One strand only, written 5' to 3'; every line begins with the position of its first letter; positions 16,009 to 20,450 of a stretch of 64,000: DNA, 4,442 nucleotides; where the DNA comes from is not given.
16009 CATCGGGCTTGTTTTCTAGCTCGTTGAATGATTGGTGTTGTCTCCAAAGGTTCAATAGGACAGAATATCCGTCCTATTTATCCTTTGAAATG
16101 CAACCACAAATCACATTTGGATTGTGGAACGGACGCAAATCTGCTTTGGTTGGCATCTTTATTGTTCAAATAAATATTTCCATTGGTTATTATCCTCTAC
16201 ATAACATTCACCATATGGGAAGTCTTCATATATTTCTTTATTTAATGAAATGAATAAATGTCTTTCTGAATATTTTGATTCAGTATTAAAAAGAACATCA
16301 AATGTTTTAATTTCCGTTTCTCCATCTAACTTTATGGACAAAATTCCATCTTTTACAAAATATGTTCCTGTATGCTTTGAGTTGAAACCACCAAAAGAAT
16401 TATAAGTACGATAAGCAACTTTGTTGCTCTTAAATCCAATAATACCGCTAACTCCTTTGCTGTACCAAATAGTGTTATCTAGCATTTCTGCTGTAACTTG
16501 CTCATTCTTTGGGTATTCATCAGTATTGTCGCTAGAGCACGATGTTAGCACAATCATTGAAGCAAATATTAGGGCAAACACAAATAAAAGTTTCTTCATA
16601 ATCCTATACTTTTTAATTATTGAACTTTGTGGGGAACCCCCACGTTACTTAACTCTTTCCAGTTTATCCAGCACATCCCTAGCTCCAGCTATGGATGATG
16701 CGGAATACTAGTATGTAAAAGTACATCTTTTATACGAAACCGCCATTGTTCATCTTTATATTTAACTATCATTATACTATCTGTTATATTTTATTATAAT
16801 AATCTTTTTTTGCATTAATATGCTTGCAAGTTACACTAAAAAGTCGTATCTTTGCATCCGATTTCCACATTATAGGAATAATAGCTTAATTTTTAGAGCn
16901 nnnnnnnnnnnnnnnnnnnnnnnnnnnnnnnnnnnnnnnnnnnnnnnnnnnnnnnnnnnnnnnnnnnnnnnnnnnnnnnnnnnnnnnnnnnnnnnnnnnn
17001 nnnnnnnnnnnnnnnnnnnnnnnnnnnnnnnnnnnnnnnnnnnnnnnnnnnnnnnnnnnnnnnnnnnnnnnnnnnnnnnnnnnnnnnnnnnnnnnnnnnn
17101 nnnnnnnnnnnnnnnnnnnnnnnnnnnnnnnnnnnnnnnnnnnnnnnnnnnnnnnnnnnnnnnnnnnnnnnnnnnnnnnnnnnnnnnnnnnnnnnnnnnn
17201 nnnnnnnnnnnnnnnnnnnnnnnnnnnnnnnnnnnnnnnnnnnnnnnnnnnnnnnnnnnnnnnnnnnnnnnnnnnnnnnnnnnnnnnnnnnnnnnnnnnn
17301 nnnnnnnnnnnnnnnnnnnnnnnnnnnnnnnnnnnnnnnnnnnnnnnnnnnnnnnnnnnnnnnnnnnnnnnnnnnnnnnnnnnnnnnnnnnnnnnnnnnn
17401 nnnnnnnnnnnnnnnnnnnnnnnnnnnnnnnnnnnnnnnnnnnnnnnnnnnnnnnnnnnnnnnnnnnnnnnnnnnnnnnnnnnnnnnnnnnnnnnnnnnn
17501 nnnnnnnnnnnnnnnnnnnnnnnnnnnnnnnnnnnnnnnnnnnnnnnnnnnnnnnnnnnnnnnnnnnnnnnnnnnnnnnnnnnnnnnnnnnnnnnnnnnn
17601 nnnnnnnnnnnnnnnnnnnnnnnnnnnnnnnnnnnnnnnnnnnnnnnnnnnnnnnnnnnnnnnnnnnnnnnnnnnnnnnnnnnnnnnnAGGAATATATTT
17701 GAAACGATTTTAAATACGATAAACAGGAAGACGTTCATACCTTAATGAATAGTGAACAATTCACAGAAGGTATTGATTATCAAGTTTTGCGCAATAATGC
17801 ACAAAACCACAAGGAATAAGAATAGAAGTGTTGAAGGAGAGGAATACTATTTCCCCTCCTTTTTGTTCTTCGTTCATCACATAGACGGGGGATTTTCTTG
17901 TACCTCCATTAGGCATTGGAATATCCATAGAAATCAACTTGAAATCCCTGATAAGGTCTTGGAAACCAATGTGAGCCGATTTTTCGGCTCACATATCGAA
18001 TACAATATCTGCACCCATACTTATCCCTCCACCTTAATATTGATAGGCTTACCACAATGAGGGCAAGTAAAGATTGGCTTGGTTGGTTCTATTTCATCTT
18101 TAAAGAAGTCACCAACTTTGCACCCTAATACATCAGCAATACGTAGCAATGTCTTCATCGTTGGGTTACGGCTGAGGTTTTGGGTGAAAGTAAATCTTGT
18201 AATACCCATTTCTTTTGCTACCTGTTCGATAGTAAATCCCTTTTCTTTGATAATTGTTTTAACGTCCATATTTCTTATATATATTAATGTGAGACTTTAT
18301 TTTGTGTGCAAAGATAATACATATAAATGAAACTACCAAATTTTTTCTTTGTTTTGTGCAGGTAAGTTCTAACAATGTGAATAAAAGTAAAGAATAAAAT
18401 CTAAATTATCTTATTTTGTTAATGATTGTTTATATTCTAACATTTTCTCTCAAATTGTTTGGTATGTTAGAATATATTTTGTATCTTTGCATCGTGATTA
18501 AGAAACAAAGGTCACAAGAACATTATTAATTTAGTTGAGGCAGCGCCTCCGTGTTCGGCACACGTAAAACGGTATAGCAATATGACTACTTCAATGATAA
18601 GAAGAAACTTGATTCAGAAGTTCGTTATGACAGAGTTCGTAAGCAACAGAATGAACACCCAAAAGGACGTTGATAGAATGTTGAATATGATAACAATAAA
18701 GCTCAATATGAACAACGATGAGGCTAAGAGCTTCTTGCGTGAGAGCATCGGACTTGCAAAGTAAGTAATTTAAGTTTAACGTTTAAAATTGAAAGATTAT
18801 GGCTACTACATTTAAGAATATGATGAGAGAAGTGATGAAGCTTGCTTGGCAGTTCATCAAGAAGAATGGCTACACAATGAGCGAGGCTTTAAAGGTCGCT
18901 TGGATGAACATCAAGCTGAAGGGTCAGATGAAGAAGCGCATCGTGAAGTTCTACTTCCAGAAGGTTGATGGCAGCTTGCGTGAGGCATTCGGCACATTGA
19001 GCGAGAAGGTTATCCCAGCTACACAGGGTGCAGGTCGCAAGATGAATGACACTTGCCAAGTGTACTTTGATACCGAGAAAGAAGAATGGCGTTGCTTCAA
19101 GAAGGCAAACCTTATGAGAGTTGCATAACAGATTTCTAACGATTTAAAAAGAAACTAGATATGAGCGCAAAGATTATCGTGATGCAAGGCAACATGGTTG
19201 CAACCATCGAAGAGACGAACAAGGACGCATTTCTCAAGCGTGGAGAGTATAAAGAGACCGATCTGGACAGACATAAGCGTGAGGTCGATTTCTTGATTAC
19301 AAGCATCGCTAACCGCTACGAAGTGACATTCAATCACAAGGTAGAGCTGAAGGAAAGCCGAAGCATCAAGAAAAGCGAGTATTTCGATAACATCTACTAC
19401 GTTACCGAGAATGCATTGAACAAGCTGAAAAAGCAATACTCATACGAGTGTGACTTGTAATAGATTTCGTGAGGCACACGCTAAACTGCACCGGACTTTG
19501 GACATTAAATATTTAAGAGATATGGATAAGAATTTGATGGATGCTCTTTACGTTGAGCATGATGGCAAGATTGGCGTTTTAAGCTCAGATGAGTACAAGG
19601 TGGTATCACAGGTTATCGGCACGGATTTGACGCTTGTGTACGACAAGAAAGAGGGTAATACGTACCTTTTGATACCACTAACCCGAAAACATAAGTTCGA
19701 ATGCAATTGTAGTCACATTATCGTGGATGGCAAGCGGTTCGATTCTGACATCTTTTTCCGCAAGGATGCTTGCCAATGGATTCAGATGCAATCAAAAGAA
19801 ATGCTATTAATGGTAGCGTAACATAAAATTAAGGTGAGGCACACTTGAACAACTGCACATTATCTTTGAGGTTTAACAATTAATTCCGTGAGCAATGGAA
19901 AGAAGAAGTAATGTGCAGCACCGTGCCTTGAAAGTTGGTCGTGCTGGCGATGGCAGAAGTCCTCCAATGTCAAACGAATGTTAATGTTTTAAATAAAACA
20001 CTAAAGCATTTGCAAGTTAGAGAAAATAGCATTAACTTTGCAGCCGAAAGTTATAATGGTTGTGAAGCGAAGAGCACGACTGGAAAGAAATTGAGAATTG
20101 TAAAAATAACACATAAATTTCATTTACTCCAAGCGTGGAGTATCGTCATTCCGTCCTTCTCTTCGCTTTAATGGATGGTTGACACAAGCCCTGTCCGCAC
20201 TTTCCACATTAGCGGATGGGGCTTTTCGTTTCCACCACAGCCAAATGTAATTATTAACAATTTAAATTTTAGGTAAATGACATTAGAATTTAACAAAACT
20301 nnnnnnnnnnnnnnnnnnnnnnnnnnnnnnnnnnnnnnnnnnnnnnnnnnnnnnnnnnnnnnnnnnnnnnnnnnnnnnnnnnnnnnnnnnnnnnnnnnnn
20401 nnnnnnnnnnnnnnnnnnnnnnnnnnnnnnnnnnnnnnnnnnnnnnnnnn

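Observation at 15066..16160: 1.1 kb protein-free region after the tape-measure gene, with repeated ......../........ pairing segments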

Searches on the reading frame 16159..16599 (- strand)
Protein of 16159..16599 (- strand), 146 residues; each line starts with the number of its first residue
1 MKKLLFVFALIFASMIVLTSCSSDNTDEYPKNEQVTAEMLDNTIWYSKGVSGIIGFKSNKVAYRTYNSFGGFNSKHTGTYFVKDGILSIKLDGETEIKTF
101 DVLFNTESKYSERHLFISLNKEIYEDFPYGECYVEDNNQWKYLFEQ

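Call 10: search_protein_families(library=phrogs, proteins=[window:16159-16599:-], max_evalue=0.01)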
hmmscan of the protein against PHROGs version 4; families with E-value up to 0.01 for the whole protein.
window:16159-16599:- (146 aa): 2 families
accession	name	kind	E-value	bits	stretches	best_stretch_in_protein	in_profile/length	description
phrog_2316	-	unknown function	0.0054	17.5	1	1-50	1-52/191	-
phrog_11835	-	unknown function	0.0056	17.6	1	1-33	1-29/206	-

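Call 11: search_protein_families(library=pfam, proteins=[window:16159-16599:-], max_evalue=0.01)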
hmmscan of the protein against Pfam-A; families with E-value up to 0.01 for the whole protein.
window:16159-16599:- (146 aa): 0 families

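Call 31: search_protein_families(library=padloc, proteins=[window:16159-16599:-], max_evalue=0.01)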
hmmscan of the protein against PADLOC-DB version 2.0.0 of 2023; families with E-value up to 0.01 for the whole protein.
window:16159-16599:- (146 aa): 0 families

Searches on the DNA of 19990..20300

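Call 77: search_rna_families(source=window, start=19990, end=20300, threshold=evalue, max_evalue=5, show_alignments=1)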
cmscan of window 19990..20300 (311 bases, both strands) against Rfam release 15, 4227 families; matches with E-value up to 5: 3.
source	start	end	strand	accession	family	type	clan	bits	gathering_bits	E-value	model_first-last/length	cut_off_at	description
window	20151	20229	+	RF00262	sar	Gene; antisense;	-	18.1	43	0.39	1-68/68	no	sar RNA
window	20123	20230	+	RF00021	Spot_42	Gene; sRNA;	-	15.6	80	1.4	1-115/115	no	Spot 42 RNA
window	20047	20162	-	RF00920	MIR444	Gene; miRNA;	-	13.3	110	4.5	1-116/116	no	MIR444 microRNA precursor family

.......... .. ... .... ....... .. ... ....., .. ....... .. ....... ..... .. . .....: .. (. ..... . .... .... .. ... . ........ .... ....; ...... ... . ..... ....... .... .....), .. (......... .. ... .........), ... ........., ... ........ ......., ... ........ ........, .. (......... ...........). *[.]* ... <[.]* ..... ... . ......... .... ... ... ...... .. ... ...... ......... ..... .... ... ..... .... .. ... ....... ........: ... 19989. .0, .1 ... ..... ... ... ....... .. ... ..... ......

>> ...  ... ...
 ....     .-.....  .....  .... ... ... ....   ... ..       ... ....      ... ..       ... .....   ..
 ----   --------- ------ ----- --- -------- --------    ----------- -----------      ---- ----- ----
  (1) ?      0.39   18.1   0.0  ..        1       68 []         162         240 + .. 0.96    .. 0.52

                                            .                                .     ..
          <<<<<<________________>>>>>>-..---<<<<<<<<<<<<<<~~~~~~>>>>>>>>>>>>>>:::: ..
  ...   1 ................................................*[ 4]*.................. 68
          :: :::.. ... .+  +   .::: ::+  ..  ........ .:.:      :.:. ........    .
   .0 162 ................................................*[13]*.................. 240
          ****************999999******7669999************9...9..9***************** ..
